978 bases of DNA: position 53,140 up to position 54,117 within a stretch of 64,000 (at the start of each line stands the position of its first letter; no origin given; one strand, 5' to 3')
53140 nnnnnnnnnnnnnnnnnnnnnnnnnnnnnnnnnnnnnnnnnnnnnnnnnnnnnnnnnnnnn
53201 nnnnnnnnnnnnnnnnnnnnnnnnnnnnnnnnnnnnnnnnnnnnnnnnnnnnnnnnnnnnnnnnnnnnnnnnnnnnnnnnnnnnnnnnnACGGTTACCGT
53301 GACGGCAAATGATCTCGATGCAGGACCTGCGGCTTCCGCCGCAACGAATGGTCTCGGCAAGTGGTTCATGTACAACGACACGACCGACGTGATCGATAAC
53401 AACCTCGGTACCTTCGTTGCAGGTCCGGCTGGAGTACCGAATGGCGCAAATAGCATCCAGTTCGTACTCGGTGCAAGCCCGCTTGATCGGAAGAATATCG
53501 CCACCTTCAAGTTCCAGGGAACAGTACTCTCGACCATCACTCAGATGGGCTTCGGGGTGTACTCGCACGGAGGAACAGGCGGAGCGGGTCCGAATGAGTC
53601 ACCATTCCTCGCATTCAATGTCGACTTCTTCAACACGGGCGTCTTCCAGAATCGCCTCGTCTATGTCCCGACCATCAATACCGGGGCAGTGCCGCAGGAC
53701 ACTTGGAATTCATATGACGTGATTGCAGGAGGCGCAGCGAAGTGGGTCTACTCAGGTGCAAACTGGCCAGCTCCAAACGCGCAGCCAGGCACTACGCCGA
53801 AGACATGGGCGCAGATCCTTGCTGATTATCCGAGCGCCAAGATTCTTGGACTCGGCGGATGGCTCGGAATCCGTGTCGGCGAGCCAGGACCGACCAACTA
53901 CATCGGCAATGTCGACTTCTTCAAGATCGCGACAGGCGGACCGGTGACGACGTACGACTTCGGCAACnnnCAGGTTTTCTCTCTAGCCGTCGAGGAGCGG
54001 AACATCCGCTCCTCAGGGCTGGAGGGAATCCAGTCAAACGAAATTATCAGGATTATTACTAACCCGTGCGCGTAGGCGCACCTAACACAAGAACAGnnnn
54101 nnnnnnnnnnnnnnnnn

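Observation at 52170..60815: TasA/camelysin-like fibre locus: three tandem SipW-cognate paralogs + sipW + LTD protein + membrane anchor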

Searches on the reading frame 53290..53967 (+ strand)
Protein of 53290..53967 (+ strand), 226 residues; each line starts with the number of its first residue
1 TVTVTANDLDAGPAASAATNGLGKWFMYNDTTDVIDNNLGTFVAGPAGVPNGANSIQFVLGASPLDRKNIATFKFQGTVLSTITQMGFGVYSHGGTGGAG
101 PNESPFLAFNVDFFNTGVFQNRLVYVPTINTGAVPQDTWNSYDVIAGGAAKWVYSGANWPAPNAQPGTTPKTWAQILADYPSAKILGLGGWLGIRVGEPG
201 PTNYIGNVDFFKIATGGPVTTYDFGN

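Call 51: search_solved_structures(query=window:53290-53967:+, max_evalue=1, show_alignments=1)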
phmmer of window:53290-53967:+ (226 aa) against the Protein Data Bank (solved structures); distinct sequences matched with E-value up to 1: 1.
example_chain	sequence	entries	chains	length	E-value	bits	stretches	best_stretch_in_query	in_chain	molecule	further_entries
8hn2_A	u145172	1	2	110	0.36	14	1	6-45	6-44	Cytochrome b6-f complex iron-sulfur subunit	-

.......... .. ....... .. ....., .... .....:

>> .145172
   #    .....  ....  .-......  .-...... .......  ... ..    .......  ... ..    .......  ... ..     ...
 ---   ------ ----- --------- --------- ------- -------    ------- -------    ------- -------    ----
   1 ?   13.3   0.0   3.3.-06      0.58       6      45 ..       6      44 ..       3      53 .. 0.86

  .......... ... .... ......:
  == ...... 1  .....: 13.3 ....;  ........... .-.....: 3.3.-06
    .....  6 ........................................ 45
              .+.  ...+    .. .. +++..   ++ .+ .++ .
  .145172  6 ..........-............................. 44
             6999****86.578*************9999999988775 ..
